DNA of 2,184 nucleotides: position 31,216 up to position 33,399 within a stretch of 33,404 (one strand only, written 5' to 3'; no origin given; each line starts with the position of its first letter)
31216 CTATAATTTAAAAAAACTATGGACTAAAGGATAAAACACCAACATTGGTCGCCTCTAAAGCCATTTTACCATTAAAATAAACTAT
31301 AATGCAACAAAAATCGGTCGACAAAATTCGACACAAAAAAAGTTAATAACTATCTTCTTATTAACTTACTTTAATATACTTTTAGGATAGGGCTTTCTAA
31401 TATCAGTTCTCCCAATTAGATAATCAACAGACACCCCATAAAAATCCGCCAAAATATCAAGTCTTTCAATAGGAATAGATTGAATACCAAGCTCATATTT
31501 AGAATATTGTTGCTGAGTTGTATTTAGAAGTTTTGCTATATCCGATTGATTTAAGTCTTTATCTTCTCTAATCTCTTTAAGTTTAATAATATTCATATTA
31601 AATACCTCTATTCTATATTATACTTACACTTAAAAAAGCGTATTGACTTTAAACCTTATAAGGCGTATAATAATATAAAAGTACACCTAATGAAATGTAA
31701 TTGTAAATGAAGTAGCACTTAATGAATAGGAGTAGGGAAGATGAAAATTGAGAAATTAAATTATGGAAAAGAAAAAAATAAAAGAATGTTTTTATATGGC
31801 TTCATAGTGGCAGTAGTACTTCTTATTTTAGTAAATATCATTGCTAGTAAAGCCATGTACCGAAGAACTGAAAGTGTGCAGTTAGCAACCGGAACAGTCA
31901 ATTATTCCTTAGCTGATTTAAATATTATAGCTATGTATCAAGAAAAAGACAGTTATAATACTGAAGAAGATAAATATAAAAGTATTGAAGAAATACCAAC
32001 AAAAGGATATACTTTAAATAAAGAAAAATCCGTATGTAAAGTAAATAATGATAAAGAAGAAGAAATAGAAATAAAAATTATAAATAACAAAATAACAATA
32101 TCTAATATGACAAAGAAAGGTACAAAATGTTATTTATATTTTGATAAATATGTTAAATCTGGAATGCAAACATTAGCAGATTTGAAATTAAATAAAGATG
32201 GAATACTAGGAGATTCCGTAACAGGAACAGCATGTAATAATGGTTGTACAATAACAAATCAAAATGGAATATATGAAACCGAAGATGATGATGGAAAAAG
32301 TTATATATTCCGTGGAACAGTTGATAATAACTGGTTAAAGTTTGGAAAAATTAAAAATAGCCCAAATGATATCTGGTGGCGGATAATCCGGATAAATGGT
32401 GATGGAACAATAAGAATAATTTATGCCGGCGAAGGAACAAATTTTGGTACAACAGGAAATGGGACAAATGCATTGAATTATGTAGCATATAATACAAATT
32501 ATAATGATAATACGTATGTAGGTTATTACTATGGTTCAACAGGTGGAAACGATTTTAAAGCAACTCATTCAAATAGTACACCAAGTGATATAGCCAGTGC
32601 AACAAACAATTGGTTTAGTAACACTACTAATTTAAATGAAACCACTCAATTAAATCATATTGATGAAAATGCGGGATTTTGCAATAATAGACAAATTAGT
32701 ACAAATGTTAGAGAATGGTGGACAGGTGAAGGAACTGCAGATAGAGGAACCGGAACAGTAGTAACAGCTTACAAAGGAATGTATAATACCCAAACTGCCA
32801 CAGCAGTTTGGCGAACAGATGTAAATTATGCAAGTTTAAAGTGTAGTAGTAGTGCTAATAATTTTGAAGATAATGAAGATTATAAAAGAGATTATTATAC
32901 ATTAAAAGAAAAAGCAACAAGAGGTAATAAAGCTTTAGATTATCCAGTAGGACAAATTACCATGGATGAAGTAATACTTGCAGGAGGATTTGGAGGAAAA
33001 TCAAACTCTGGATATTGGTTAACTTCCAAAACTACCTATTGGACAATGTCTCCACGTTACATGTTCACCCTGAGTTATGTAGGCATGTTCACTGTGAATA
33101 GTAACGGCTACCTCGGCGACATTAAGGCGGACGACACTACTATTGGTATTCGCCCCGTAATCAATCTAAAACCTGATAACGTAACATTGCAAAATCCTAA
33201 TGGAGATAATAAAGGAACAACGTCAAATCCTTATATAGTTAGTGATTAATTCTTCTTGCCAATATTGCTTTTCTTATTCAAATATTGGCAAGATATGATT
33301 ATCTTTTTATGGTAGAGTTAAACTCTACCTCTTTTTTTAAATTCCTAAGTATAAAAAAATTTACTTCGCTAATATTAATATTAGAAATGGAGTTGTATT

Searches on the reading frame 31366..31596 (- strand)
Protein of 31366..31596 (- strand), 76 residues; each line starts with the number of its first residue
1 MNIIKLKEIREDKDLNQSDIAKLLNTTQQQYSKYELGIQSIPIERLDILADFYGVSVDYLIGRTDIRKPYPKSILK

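Call 12: find_encoding_contigs(protein=window:31366-31596:-, flank=3000, max_places=10)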
Protein window:31366-31596:- (76 aa): 7 contigs read that carry it; 4 places shown.
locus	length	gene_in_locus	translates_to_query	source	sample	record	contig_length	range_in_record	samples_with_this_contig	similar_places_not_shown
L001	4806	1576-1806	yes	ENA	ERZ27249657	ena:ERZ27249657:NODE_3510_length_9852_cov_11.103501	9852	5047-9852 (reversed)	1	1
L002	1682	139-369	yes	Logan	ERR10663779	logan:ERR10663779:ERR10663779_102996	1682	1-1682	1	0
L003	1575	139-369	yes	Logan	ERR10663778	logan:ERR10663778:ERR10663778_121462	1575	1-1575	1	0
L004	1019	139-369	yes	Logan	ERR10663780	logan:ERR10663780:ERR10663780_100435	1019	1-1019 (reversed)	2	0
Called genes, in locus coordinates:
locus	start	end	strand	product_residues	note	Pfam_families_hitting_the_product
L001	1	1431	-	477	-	?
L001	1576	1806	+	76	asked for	PF12844:HTH_19, PF13560:HTH_31, PF01381:HTH_3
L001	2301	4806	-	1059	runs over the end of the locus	PF22590:Cas3-like_C_2 (faint), PF17757:UvrB_inter, PF02559:CarD_TRCF_RID, PF00270:DEAD, PF00271:Helicase_C, PF03461:TRCF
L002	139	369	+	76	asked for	PF12844:HTH_19, PF13560:HTH_31, PF01381:HTH_3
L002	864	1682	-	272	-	?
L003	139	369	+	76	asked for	PF12844:HTH_19, PF13560:HTH_31, PF01381:HTH_3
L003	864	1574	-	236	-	?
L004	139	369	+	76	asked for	PF12844:HTH_19, PF13560:HTH_31, PF01381:HTH_3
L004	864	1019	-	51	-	?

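Call 14: search_protein_families(library=pfam, proteins=[window:31366-31596:-], max_evalue=10)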
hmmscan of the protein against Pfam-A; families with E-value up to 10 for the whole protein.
window:31366-31596:- (76 aa): 7 families
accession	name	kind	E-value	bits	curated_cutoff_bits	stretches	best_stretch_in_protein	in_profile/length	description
PF01381.28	HTH_3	-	3e-15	56.4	23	1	6-60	1-55/55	Helix-turn-helix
PF12844.13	HTH_19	-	1.3e-08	35.1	30.2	1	4-64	2-62/64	Helix-turn-helix domain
PF13560.12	HTH_31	-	3.3e-08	34.2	27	1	6-58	6-59/64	Helix-turn-helix domain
PF13443.12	HTH_26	-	0.00024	21.7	22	1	5-60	1-57/63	Cro/C1-type HTH DNA-binding domain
PF13744.12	HTH_37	-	0.0088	16.3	27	1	6-50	23-68/80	Helix-turn-helix domain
PF22495.2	HTH_92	-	0.057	13.2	27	1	7-42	1-35/45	RsaL-like HTH domain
PF15731.11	MqsA_antitoxin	-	0.062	13.9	30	1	6-44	74-112/131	Antitoxin component of bacterial toxin-antitoxin system, MqsA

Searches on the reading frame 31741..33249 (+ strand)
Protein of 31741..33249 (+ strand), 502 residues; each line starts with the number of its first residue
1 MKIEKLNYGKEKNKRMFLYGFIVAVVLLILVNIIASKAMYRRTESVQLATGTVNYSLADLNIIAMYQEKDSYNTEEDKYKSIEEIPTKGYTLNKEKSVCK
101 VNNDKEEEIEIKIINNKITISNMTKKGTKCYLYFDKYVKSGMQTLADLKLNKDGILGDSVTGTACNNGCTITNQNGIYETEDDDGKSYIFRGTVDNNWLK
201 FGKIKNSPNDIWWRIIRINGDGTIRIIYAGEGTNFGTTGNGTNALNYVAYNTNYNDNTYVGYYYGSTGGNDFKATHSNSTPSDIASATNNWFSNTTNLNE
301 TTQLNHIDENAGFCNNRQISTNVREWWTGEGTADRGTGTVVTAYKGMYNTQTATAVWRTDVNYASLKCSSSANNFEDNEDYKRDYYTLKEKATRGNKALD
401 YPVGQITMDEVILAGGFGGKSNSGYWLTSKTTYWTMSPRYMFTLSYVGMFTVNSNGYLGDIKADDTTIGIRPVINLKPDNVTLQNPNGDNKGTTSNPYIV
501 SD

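Call 14: search_protein_families(library=pfam, proteins=[window:31741-33249:+], max_evalue=10)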
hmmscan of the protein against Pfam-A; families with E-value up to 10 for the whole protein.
window:31741-33249:+ (502 aa): 2 families
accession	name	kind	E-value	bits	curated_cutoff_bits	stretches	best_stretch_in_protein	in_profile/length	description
PF23973.1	DUF7299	-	0.23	12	27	1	16-43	7-34/77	Family of unknown function (DUF7299)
PF06003.18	SMN_Tudor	-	0.36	11.4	22.7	1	119-150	23-54/58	Survival motor neuron protein (SMN), Tudor domain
